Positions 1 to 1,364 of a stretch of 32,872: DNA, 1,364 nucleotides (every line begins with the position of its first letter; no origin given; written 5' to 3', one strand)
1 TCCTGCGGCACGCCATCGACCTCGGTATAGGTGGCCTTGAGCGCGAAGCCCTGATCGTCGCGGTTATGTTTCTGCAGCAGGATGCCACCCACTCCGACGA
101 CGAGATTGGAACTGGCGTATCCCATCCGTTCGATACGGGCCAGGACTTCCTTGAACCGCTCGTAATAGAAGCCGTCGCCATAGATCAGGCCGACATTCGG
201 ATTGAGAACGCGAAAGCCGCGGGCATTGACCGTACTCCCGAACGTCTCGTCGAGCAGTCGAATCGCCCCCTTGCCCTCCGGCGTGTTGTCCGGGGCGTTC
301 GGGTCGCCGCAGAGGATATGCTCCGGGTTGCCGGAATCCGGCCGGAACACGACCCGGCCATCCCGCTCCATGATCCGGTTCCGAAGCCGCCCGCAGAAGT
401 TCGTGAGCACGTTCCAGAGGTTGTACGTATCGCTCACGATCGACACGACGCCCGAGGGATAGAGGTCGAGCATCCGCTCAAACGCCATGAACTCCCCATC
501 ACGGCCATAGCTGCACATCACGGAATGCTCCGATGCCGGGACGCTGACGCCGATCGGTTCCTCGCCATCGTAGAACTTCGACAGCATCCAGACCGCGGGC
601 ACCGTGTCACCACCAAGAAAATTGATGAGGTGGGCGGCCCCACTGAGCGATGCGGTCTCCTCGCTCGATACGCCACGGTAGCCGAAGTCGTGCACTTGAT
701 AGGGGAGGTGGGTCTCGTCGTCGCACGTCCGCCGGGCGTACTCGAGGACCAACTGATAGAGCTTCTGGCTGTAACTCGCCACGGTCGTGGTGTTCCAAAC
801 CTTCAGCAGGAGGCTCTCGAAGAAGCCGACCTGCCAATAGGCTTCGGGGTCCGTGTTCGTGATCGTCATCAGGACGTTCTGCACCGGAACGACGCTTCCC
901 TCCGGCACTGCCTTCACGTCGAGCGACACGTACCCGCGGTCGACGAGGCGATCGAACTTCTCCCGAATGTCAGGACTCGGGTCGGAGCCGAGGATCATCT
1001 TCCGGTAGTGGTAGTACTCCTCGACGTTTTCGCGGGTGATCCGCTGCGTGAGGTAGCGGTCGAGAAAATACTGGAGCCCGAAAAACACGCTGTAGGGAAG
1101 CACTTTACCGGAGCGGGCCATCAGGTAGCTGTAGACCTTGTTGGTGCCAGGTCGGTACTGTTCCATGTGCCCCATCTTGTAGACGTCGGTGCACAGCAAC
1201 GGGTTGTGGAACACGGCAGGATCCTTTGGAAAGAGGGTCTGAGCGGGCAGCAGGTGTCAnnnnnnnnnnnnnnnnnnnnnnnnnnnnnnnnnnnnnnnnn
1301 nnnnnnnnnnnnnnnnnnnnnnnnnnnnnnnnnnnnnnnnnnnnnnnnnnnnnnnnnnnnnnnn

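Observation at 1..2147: Divergent Prs-like gene immediately upstream of nadV: a candidate NAD salvage or NAD reconstitution (NARP1-like) pair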

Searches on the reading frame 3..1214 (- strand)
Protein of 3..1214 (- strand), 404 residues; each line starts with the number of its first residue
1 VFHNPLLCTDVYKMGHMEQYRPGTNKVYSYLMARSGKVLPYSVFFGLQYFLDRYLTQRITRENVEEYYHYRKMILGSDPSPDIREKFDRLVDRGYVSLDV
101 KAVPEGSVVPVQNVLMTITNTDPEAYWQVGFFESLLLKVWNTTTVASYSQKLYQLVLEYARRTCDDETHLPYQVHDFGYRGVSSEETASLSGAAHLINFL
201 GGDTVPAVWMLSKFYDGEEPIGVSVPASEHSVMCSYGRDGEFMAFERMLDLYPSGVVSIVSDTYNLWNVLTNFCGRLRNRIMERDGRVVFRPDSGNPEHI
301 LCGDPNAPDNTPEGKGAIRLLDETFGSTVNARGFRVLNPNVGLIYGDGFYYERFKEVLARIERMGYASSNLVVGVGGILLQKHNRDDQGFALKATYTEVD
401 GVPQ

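Call 7: search_protein_families(library=pfam, proteins=[window:3-1214:-], max_evalue=0.01)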
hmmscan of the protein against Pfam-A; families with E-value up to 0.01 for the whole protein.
window:3-1214:- (404 aa): 2 families
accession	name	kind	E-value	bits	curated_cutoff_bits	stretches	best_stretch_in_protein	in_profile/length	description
PF04095.22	NAPRTase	-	8.1e-33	114.6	20.8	1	172-400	1-199/239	Nicotinate phosphoribosyltransferase (NAPRTase) family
PF18127.6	NAMPT_N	-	3.8e-14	53.2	25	1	6-66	3-64/98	Nicotinamide phosphoribosyltransferase, N-terminal domain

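Call 8: search_protein_families(library=ncbifam, proteins=[window:3-1214:-], max_evalue=0.01)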
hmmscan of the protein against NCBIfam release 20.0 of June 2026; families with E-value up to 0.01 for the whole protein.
window:3-1214:- (404 aa): 5 families
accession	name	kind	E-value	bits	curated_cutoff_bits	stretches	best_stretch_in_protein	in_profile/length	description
NF006629.0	PRK09198.1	equivalog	2.6e-140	468.2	405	1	2-402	4-393/465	nicotinate phosphoribosyltransferase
TIGR01513.1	NAPRTase_put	equivalog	9.7e-06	24.7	297.4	1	7-296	2-258/452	nicotinate phosphoribosyltransferase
NF006695.0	PRK09243.1-2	equivalog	3.7e-05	22.6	469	1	4-268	5-236/480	nicotinate phosphoribosyltransferase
NF006696.0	PRK09243.1-3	equivalog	0.0001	21.2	503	1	5-275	12-247/451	nicotinate phosphoribosyltransferase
NF009131.0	PRK12484.1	equivalog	0.00094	18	330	1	95-296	89-262/455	nicotinate phosphoribosyltransferase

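Call 9: search_protein_families(library=phrogs, proteins=[window:3-1214:-], max_evalue=0.01)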
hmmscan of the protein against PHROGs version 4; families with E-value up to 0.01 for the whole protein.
window:3-1214:- (404 aa): 4 families
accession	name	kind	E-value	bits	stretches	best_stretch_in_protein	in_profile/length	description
phrog_448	-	other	7.6e-138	461.5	1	3-401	13-418/500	nicotinamide phosphoribosyl transferase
phrog_16547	-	other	2.2e-63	215.4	1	4-273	9-301/315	nicotinamide phosphoribosyl transferase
phrog_15800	-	other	2.7e-51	176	2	309-401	151-243/322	nicotinamide phosphoribosyl transferase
phrog_12872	-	other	4.3e-37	129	2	221-303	235-318/547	nicotinamide phosphoribosyl transferase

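Call 17: find_homologous_proteins(query=window:3-1214:-, max_evalue=1e-30)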
Query window:3-1214:- (404 aa): 7008 proteins with E <= 1e-30 among 8000 candidates; the best 120 are listed.
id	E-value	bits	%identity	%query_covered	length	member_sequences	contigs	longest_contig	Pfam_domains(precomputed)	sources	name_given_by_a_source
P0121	2.0e-253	858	90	100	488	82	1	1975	PF04095.23,PF18127.7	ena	-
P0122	3.0e-238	808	84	99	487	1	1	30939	PF04095.23,PF18127.7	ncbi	-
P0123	4.4e-211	719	76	99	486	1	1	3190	PF04095.23,PF18127.7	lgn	-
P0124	7.2e-197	672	86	82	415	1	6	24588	PF04095.23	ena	-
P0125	2.1e-193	661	86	82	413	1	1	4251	PF04095.23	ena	-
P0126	1.0e-184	632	69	100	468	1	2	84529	PF04095.23,PF18127.7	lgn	-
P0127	1.1e-183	629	65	100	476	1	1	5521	PF04095.23,PF18127.7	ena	-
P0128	1.7e-180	618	67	100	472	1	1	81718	PF04095.23,PF18127.7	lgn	-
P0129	2.7e-180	617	65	99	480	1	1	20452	PF04095.23,PF18127.7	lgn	-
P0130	2.1e-179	615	65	100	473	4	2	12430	PF04095.23,PF18127.7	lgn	-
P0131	1.2e-177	609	64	99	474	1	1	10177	PF04095.23,PF18127.7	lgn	-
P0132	1.7e-177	608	66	100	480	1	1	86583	PF04095.23,PF18127.7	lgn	-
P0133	3.4e-177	607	63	100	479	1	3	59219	PF04095.23,PF18127.7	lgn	-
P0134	3.4e-176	604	63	99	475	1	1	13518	PF04095.23,PF18127.7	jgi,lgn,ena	-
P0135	6.2e-176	603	65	99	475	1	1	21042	PF04095.23,PF18127.7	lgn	-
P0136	7.1e-176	603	65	100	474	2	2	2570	PF04095.23,PF18127.7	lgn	-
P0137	2.7e-175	601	65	99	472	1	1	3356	PF04095.23,PF18127.7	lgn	-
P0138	3.6e-175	601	65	99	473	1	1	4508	PF04095.23,PF18127.7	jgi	jgi:nicotinamide phosphoribosyltransferase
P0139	4.9e-175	600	61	99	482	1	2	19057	PF04095.23,PF18127.7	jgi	jgi:nicotinamide phosphoribosyltransferase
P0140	1.1e-174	599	63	99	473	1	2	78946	PF04095.23,PF18127.7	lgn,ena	-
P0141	3.0e-174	598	63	99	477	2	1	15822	PF04095.23,PF18127.7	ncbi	-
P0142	4.5e-174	597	63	99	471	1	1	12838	PF04095.23,PF18127.7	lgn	-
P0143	4.9e-174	597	65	100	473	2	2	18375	PF04095.23,PF18127.7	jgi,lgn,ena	jgi:nicotinamide phosphoribosyltransferase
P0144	5.3e-174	597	64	99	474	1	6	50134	PF04095.23,PF18127.7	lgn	-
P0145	6.6e-174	596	66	99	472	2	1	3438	PF04095.23,PF18127.7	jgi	jgi:nicotinamide phosphoribosyltransferase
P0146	9.6e-174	596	64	99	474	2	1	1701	PF04095.23,PF18127.7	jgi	-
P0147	1.1e-173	596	63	100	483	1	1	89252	PF04095.23,PF18127.7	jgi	jgi:nicotinamide phosphoribosyltransferase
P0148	1.1e-173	596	64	99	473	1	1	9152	PF04095.23,PF18127.7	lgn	-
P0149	2.1e-173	595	65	99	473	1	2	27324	PF04095.23,PF18127.7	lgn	-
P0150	2.1e-173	595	61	100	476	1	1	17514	PF04095.23,PF18127.7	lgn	-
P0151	2.4e-173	595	64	100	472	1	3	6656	PF04095.23,PF18127.7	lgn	-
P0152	3.0e-173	594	64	100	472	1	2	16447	PF04095.23,PF18127.7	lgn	-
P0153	4.2e-173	594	62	99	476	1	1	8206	PF04095.23,PF18127.7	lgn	-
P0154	5.8e-173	593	63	100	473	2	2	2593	PF04095.23,PF18127.7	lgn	-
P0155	6.9e-173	593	62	99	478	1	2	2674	PF04095.23,PF18127.7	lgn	-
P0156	1.0e-172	592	64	99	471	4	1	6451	PF04095.23,PF18127.7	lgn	-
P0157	1.1e-172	592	65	99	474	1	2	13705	PF04095.23,PF18127.7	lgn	-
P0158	1.2e-172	592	63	100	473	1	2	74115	PF04095.23,PF18127.7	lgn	-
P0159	1.3e-172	592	63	99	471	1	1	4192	PF04095.23,PF18127.7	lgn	-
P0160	1.4e-172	592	64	99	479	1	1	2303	PF04095.23,PF18127.7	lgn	-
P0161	2.0e-172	592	63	99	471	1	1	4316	PF04095.23,PF18127.7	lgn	-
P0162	3.7e-172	591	63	99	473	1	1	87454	PF04095.23,PF18127.7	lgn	-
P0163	3.8e-172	591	63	99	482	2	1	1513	PF04095.23,PF18127.7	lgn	-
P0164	4.4e-172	590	64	99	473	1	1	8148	PF04095.23,PF18127.7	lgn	-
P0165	4.4e-172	590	63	99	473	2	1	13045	PF04095.23,PF18127.7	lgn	-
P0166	4.7e-172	590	63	99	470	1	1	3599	PF04095.23,PF18127.7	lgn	-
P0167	5.9e-172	590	64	99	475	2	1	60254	PF04095.23,PF18127.7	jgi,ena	-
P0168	7.7e-172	590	63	99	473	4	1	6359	PF04095.23,PF18127.7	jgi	jgi:nicotinamide phosphoribosyltransferase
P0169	2.2e-171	588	63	99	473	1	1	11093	PF04095.23,PF18127.7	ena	-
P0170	3.6e-171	587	63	100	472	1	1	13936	PF04095.23,PF18127.7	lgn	-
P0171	4.2e-171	587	64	99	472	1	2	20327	PF04095.23,PF18127.7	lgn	-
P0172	4.3e-171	587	63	99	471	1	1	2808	PF04095.23,PF18127.7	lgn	-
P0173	8.2e-171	586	63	99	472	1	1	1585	PF04095.23,PF18127.7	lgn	-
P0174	9.3e-171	586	66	96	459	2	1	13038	PF04095.23,PF18127.7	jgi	jgi:nicotinamide phosphoribosyltransferase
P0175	1.1e-170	586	65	99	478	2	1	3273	PF04095.23,PF18127.7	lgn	-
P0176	1.4e-170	586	63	100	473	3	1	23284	PF04095.23,PF18127.7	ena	-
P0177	7.2e-170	583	65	99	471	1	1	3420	PF04095.23,PF18127.7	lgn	-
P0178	2.0e-169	582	64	100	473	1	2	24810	PF04095.23,PF18127.7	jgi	-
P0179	2.5e-169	581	61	99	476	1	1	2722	PF04095.23,PF18127.7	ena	-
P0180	3.2e-169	581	65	99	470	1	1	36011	PF04095.23,PF18127.7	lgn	-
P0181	3.8e-169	581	62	99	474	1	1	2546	PF04095.23,PF18127.7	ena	-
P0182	4.3e-169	581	63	99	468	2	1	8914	PF04095.23,PF18127.7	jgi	-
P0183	1.0e-168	579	64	99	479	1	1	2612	PF04095.23,PF18127.7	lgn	-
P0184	1.1e-168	579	63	100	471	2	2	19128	PF04095.23,PF18127.7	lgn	-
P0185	1.4e-168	579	63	100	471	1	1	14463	PF04095.23,PF18127.7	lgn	-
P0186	6.9e-168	577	61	99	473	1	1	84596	PF04095.23,PF18127.7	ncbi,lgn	-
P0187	7.3e-168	577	64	99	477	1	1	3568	PF04095.23,PF18127.7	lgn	-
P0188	9.6e-168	576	62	100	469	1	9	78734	PF04095.23,PF18127.7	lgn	-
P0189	1.0e-167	576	63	99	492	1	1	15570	PF04095.23,PF18127.7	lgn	-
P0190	1.6e-167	575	62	99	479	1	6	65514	PF04095.23,PF18127.7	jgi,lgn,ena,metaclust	metaclust:\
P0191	2.5e-167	575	62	99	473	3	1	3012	PF04095.23,PF18127.7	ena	-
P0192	2.7e-167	575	64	99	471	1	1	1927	PF04095.23,PF18127.7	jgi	jgi:nicotinamide phosphoribosyltransferase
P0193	2.9e-167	575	64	99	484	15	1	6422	PF04095.23,PF18127.7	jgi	-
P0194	3.1e-167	574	63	99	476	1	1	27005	PF04095.23,PF18127.7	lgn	-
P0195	3.3e-167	574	63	98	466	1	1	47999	PF04095.23,PF18127.7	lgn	-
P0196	1.1e-166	573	64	99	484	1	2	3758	PF04095.23,PF18127.7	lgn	-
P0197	1.1e-166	573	63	99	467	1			PF04095.23,PF18127.7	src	-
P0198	1.2e-166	573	63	99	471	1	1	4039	PF04095.23,PF18127.7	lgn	-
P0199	1.4e-166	572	63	99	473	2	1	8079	PF04095.23,PF18127.7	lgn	-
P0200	9.3e-166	570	63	100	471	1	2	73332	PF04095.23,PF18127.7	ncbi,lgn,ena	-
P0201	1.3e-165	569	63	99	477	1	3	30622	PF04095.23,PF18127.7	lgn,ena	-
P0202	1.4e-165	569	63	99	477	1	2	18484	PF04095.23,PF18127.7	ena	-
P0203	1.5e-165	569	62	100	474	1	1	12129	PF04095.23,PF18127.7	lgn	-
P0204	2.0e-165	569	62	99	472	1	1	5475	PF04095.23,PF18127.7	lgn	-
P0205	2.2e-165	568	64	98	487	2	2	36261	PF04095.23,PF18127.7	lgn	-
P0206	3.1e-165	568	62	99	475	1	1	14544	PF04095.23,PF18127.7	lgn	-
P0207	3.2e-165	568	60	100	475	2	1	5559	PF04095.23,PF18127.7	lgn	-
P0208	4.0e-165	568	63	99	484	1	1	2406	PF04095.23,PF18127.7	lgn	-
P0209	1.1e-164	566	62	100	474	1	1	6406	PF04095.23,PF18127.7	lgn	-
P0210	1.2e-164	566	61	100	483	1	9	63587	PF04095.23,PF18127.7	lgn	-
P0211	1.5e-164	566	62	100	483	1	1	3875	PF04095.23,PF18127.7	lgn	-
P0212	1.6e-164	566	62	98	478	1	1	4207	PF04095.23,PF18127.7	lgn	-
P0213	1.7e-164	565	61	99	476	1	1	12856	PF04095.23,PF18127.7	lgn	-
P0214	1.9e-164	565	63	97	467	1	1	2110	PF04095.23,PF18127.7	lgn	-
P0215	3.2e-164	565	61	99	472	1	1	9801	PF04095.23,PF18127.7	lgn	-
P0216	4.0e-164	564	62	100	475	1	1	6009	PF04095.23,PF18127.7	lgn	-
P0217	5.1e-164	564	63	99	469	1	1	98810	PF04095.23,PF18127.7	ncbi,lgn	-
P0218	1.9e-163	562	60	100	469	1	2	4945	PF04095.23,PF18127.7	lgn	-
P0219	3.3e-163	561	61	99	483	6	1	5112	PF04095.23,PF18127.7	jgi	jgi:nicotinamide phosphoribosyltransferase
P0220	3.5e-163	561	62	98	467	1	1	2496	PF04095.23,PF18127.7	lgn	-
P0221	3.5e-163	561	60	99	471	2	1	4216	PF04095.23,PF18127.7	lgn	-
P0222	3.9e-163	561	61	100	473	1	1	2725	PF04095.23,PF18127.7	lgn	-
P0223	4.2e-163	561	62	99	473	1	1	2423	PF04095.23,PF18127.7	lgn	-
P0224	5.7e-163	560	62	99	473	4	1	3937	PF04095.23,PF18127.7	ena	-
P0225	5.7e-163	560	62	99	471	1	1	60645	PF04095.23,PF18127.7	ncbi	-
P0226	7.2e-163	560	59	99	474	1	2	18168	PF04095.23,PF18127.7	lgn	-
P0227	1.0e-162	560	63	96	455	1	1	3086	PF04095.23,PF18127.7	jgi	jgi:nicotinamide phosphoribosyltransferase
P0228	1.2e-162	559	64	95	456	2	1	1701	PF04095.23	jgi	jgi:nicotinamide phosphoribosyltransferase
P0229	2.2e-162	559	61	99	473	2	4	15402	PF04095.23,PF18127.7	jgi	jgi:nicotinamide phosphoribosyltransferase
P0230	2.2e-162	558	63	99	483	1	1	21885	PF04095.23,PF18127.7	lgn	-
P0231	4.0e-162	558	60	99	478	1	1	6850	PF04095.23,PF18127.7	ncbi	-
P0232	5.2e-162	557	60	99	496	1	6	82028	PF04095.23,PF18127.7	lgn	-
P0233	5.5e-162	557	61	99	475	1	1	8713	PF04095.23,PF18127.7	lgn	-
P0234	8.2e-162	557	60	99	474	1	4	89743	PF04095.23,PF18127.7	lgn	-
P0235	8.4e-162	557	62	99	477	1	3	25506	PF04095.23,PF18127.7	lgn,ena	-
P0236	1.5e-161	556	62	98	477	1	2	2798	PF04095.23,PF18127.7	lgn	-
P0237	3.6e-161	554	64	99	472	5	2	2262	PF04095.23,PF18127.7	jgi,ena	-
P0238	6.3e-161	554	61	98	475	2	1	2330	PF04095.23,PF18127.7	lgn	-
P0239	6.4e-161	554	62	98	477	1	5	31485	PF04095.23,PF18127.7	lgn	-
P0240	6.9e-161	554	63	99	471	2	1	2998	PF04095.23,PF18127.7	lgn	-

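Call 19: search_solved_structures(query=P0121, max_evalue=0.00001, show_alignments=0)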
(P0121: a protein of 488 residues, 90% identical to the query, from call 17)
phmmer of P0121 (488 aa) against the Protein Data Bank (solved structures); distinct sequences matched with E-value up to 0.00001: 32.
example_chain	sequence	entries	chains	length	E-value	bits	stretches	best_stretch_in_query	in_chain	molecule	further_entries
9w5x_A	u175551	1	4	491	3.4e-105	355.6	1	6-468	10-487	Nicotinamide phosphoribosyltransferase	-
9w5w_A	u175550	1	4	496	3.5e-105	355.5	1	6-468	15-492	Nicotinamide phosphoribosyltransferase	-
9ke8_A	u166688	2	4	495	8.5e-100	337.8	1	5-470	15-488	Nicotinamide phosphoribosyltransferase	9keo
7yqo_A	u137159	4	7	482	1.6e-95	323.7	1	3-468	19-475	Pre-B cell enhancing factor related protein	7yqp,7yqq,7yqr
8igz_A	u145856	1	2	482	1.7e-92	313.8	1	3-468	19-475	Pre-B cell enhancing factor related protein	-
6tac_A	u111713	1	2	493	7.4e-88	298.4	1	4-470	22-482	Nicotinamide phosphoribosyltransferase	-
2g95_A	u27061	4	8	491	5.3e-87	295.6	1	4-470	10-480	Nicotinamide phosphoribosyltransferase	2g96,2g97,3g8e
2gvl_A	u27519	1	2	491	2.2e-86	293.6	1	4-470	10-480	Nicotinamide phosphoribosyltransferase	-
2h3d_A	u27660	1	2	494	2.3e-86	293.5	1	4-470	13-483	Nicotinamide phosphoribosyltransferase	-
7q8t_A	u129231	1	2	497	2.3e-86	293.5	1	4-470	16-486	Nicotinamide phosphoribosyltransferase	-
2h3b_A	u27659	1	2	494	5.1e-86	292.4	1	4-470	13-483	Nicotinamide phosphoribosyltransferase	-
2gvg_A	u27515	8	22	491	1.3e-85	291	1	4-470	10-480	Nicotinamide phosphoribosyltransferase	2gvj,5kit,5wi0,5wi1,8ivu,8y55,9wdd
7ppe_A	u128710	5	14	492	1.3e-85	291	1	4-470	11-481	Nicotinamide phosphoribosyltransferase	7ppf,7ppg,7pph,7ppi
5lx3_A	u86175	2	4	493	1.4e-85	291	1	4-470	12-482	Nicotinamide phosphoribosyltransferase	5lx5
6e68_A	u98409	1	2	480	1.4e-85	290.9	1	4-469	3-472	Nicotinamide phosphoribosyltransferase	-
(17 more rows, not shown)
